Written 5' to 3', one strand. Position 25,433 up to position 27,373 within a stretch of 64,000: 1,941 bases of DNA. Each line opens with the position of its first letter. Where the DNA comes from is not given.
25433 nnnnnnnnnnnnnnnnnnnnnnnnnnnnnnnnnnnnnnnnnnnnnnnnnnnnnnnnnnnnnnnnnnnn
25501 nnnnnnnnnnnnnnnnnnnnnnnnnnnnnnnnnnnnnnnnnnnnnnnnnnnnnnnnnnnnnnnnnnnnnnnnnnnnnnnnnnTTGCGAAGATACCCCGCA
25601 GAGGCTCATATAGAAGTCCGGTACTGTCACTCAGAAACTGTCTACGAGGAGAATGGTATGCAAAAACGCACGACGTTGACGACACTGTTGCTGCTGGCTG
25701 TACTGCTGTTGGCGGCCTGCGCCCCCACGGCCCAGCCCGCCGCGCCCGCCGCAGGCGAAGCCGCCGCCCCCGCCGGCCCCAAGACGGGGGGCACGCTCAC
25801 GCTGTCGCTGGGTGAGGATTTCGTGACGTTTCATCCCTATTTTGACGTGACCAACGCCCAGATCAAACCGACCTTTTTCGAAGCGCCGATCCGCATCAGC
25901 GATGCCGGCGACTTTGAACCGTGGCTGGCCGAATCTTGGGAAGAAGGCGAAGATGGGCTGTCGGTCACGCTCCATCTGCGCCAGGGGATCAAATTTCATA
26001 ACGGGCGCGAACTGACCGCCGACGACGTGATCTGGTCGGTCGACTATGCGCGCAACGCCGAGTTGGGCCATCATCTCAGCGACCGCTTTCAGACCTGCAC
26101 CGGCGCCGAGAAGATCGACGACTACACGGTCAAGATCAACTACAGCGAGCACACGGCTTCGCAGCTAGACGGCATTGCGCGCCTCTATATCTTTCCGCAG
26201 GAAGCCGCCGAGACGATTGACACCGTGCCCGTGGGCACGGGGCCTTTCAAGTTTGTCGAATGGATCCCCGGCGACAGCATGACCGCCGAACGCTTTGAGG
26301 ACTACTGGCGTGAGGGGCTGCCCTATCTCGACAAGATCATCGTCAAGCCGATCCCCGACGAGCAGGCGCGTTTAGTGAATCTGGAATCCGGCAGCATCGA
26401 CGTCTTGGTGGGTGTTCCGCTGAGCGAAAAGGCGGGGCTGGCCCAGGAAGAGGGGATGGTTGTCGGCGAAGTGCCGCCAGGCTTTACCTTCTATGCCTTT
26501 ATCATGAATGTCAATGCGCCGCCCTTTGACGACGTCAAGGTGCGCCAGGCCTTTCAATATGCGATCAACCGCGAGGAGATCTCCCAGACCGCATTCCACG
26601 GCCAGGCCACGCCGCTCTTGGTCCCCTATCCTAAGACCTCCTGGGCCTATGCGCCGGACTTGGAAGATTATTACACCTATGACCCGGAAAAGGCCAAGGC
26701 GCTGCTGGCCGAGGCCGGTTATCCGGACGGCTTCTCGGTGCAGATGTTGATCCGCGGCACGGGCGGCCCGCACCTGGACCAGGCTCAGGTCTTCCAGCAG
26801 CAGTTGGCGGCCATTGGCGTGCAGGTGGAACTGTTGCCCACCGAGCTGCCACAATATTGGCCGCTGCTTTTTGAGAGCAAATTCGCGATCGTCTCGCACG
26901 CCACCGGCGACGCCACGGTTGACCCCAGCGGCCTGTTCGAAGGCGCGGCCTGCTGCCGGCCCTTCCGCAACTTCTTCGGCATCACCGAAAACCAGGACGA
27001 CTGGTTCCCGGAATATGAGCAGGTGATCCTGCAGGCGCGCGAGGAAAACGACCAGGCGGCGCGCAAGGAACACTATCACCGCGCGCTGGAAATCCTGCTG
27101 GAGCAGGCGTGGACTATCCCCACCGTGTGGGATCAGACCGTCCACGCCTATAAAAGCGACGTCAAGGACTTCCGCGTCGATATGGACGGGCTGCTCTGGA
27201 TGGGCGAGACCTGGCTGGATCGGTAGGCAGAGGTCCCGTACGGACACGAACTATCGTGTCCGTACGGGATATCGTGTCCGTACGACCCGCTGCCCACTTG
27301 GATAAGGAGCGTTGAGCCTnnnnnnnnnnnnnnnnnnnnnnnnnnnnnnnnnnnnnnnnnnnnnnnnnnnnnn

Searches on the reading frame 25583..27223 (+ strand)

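Call 17: search_protein_families(library=ncbifam, proteins=[window:25583-27223:+], max_evalue=0.001)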
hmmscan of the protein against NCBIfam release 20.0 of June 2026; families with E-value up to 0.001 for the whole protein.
window:25583-27223:+ (547 aa): 11 families
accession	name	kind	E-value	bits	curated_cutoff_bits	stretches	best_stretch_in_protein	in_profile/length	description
NF011942.0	PRK15413.1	equivalog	8.7e-55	186.3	594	1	72-533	30-499/512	glutathione ABC transporter substrate-binding protein GsiB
NF045467.1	Opp4A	equivalog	1e-51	175.9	650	1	60-536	25-547/556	oligopeptide ABC transporter substrate-binding protein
NF045468.1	Opp5A_nikA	equivalog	1e-46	159.4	600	1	91-534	37-476/488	nickel ABC transporter substrate-binding protein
TIGR02294.1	nickel_nikA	equivalog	1.3e-44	152.6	393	1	70-531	6-487/501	nickel ABC transporter substrate-binding protein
NF043070.1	DppA_dipep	equivalog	1.6e-44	152.4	1005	1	109-535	72-524/535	dipeptide ABC transporter periplasmic-binding protein DppA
NF011689.0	PRK15109.1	equivalog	5.9e-37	127.5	560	1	113-529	81-522/547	ABC transporter substrate-binding protein SapA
TIGR04028.1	SBP_KPN_01854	hypoth_equivalog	2.3e-28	99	468.5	1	110-546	43-509/509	TIGR04028 family ABC transporter substrate-binding protein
NF047575.1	opine_bind_CntA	exception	1.9e-27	96.1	800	2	26-274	1-247/535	staphylopine-dependent metal ABC transporter substrate-binding lipoprotein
NF011684.0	PRK15104.1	equivalog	1.9e-18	66.5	947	1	87-387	58-386/543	oligopeptide ABC transporter substrate-binding protein OppA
NF007287.0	PRK09755.1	equivalog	3.7e-13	49.2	1098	2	306-531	294-517/535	ABC transporter substrate-binding protein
NF010149.0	PRK13626.1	equivalog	1e-09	37.6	476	1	98-261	150-308/552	HTH-type transcriptional regulator SgrR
